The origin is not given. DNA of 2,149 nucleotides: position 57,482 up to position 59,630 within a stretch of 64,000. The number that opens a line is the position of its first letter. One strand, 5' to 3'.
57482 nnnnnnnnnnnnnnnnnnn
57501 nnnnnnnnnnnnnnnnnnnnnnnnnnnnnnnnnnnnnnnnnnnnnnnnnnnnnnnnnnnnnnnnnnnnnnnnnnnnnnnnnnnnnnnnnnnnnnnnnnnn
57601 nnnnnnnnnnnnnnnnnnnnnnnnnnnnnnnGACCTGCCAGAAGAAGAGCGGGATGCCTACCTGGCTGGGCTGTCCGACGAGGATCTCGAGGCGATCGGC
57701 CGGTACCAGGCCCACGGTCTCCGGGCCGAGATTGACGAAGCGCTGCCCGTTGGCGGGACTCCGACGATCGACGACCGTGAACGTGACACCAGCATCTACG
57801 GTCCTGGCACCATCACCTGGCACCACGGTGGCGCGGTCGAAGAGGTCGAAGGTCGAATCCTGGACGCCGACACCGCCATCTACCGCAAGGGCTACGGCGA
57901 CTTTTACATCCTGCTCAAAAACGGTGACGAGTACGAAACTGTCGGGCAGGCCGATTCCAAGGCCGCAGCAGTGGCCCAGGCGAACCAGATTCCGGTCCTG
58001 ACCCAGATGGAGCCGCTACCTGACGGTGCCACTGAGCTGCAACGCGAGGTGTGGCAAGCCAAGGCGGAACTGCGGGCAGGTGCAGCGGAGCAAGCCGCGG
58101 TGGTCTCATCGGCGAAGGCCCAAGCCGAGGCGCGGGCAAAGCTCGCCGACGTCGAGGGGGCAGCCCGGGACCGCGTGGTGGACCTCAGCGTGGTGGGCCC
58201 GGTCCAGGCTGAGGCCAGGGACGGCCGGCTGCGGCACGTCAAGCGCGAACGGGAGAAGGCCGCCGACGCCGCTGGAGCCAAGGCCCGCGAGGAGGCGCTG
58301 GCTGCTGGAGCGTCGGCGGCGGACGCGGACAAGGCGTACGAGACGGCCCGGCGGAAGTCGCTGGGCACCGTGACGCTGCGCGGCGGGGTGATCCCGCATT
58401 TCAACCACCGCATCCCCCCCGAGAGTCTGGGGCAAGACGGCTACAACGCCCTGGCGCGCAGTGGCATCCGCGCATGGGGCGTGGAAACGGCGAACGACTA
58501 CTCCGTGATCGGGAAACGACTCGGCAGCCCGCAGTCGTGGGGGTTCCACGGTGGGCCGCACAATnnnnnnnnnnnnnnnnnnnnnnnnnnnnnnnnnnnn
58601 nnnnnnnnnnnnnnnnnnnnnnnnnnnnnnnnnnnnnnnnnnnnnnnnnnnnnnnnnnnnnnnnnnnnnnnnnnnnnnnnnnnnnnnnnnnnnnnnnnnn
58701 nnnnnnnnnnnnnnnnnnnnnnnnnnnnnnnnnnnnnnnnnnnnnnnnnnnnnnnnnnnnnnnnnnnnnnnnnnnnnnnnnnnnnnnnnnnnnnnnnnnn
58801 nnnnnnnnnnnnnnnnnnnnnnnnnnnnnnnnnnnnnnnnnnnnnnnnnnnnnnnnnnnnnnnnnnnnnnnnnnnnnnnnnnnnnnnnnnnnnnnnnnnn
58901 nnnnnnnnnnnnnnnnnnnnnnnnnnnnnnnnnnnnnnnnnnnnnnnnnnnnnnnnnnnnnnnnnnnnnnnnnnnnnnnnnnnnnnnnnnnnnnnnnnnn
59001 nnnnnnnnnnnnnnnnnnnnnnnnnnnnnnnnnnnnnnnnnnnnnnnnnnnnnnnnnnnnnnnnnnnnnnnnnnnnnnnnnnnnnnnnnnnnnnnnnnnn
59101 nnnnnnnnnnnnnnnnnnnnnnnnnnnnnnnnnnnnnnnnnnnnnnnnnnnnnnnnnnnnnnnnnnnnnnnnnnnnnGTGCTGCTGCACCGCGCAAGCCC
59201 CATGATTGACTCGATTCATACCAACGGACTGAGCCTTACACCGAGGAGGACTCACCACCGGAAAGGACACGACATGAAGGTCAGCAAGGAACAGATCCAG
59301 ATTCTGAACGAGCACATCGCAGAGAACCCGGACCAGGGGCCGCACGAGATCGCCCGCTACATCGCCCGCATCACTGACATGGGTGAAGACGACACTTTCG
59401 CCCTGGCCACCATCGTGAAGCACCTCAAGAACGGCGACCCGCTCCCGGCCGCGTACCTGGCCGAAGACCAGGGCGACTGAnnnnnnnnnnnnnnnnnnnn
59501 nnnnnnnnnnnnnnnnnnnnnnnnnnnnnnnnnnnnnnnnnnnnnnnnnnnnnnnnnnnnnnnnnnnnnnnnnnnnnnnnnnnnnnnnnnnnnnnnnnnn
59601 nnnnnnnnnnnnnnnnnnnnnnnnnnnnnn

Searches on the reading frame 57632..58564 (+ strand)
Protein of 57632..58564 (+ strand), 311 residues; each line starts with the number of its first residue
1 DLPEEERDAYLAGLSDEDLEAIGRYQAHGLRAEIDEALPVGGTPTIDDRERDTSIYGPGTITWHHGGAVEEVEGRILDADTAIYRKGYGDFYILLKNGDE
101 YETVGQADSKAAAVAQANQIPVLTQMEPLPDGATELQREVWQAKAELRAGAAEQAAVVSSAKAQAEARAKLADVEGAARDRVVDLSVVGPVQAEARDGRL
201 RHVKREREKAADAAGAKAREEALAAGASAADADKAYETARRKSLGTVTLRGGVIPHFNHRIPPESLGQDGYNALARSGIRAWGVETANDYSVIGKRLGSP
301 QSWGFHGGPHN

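Call 44: search_protein_representatives(alignment_id=A2)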
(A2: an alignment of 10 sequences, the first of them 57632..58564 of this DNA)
Query: 10 sequences, 314 profile positions. Proteins with E-value up to 0.001 (for the whole library): 30; up to 1e-10: 24; up to 1e-30: 17. The best 30 are listed.
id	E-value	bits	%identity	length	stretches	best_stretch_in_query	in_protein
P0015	7.8e-138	475.8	-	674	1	1-313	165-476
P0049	2.5e-136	470.8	-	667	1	1-312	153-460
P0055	9.9e-104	363.8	-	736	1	2-311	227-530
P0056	3.4e-86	306.1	-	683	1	5-311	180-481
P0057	1.6e-85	304.0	-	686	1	2-312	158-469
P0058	2.1e-75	270.7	-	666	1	4-312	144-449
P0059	9.8e-75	268.5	-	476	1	3-255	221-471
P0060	1.3e-71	258.3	-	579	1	2-310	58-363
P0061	2.9e-71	257.1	-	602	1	5-310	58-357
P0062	6.5e-71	256.0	-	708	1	1-310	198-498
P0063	5.9e-70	252.8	-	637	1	4-312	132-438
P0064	6.0e-61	223.2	-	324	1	194-311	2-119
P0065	1.5e-44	169.4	-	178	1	13-153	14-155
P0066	1.3e-42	163.0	-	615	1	4-312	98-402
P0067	4.0e-34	135.1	-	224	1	108-277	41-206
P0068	2.8e-31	125.7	-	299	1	193-309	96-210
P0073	2.8e-19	86.3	-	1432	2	256-311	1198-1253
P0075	1.7e-16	77.2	-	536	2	193-311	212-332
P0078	3.8e-10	56.3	-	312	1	264-310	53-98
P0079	2.5e-08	50.4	-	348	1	262-309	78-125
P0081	2.9e-04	37.0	-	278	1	266-310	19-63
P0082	4.0e-04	36.5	-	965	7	150-225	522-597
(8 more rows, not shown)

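Call 45: search_protein_families(library=pfam, proteins=[P0073, P0075, P0078, P0079, P0081, P0066, P0060, P0055, P0068, P0082], max_evalue=0.001)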
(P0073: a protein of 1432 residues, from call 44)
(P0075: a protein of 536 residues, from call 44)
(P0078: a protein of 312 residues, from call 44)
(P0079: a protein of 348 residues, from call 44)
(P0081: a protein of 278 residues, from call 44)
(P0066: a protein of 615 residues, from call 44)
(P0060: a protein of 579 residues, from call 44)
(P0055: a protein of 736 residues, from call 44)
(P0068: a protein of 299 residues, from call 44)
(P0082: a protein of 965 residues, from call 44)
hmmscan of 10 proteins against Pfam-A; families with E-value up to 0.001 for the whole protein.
P0073 (1432 aa): 3 families
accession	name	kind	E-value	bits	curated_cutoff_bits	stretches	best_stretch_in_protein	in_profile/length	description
PF25547.1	WXG100_2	-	1.1e-23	84.3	27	1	11-152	10-149/150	WXG100 like domain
PF01129.24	ART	-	6.3e-07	29.4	22.3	1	996-1158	51-203/222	NAD:arginine ADP-ribosyltransferase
PF03496.20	ADPrib_exo_Tox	-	0.00016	21.5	23.4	1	999-1054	9-68/196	ADP-ribosyltransferase exoenzyme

P0075 (536 aa): 2 families
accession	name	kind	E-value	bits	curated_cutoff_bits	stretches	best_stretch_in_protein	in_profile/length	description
PF03496.20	ADPrib_exo_Tox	-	3.5e-07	30.2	23.4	0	352-419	11-78/196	ADP-ribosyltransferase exoenzyme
PF01129.24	ART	-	2.2e-05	24.3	22.3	1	442-512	141-205/222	NAD:arginine ADP-ribosyltransferase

P0078 (312 aa): 0 families

P0079 (348 aa): 0 families

P0081 (278 aa): 0 families

P0066 (615 aa): 2 families
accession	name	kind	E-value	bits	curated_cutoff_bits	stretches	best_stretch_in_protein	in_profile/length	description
PF03496.20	ADPrib_exo_Tox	-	1.5e-06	28.1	23.4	0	435-460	15-40/196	ADP-ribosyltransferase exoenzyme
PF01129.24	ART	-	1.3e-05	25.1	22.3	1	430-582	55-200/222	NAD:arginine ADP-ribosyltransferase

P0060 (579 aa): 2 families
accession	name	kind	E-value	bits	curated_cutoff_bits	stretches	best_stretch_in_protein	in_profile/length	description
PF01129.24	ART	-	3.1e-09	36.9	22.3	1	381-546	54-204/222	NAD:arginine ADP-ribosyltransferase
PF03496.20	ADPrib_exo_Tox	-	1.4e-07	31.5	23.4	1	378-446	6-72/196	ADP-ribosyltransferase exoenzyme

P0055 (736 aa): 2 families
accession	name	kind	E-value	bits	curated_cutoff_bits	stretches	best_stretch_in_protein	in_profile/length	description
PF01129.24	ART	-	5.4e-11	42.7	22.3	1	550-702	57-202/222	NAD:arginine ADP-ribosyltransferase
PF03496.20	ADPrib_exo_Tox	-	9.8e-09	35.3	23.4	1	547-711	9-184/196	ADP-ribosyltransferase exoenzyme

P0068 (299 aa): 0 families

P0082 (965 aa): 2 families
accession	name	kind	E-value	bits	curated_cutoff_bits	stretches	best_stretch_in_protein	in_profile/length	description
PF18449.8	Endotoxin_C2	-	8.9e-94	308.5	30.7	7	891-953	3-63/63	Pesticidal crystal protein Cry1Aa, domain IV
PF20585.4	Pectate_lyase_5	-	4.6e-14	53.1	24.3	1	57-172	3-126/126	Putative pectate lyase-like adhesive domain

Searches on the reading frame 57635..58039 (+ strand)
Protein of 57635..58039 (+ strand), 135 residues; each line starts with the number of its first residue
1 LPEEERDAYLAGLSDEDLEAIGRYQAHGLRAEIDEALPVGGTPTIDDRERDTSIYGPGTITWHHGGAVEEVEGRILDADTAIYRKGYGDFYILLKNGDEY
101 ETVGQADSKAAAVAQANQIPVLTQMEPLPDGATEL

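Call 66: predict_structure(alignment_id=A5)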
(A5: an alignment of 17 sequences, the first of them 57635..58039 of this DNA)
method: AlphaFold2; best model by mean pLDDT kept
length: 135 residues; sequences in the alignment: 17
mean_pLDDT: 86.2   pTM: 0.61
mean pLDDT of the five models: 86.2, 83.2, 82.6, 82.7, 82.5
residues with pLDDT >= 90: 59; 70-90: 61; 50-70: 15; < 50: 0
segments of 3 or more residues with pLDDT < 50: none
pLDDT, mean of each block of 10 residues (from residue 1): 85 89 83 72 78 92 92 94 93 93 95 91 73 67
secondary structure, 60 per line:
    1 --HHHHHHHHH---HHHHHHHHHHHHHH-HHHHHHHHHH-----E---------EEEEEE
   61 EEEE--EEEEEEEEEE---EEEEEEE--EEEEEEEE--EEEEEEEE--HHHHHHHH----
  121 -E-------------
elements in order: H3-11 H15-28 H30-39 E55-64 E67-76 E80-86 E89-96 E99-106 H109-116

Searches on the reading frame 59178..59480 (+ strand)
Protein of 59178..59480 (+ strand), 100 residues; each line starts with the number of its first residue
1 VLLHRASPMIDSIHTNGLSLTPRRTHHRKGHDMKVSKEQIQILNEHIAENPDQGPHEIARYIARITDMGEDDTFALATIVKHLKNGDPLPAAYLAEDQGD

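Call 3: search_protein_families(library=pfam, proteins=[window:59178-59480:+], max_evalue=0.01)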
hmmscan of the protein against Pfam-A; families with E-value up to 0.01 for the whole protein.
window:59178-59480:+ (100 aa): 1 family
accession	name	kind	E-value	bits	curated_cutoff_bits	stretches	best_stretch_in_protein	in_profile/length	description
PF13565.12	HTH_32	-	0.0088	17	33.7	0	20-64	17-58/73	Homeodomain-like domain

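Call 4: search_protein_families(library=ncbifam, proteins=[window:59178-59480:+], max_evalue=0.01)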
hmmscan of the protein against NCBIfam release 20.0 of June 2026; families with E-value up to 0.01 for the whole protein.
window:59178-59480:+ (100 aa): 0 families

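Call 29: search_protein_families(library=padloc, proteins=[window:59178-59480:+], max_evalue=0.01)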
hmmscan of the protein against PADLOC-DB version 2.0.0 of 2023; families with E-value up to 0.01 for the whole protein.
window:59178-59480:+ (100 aa): 0 families
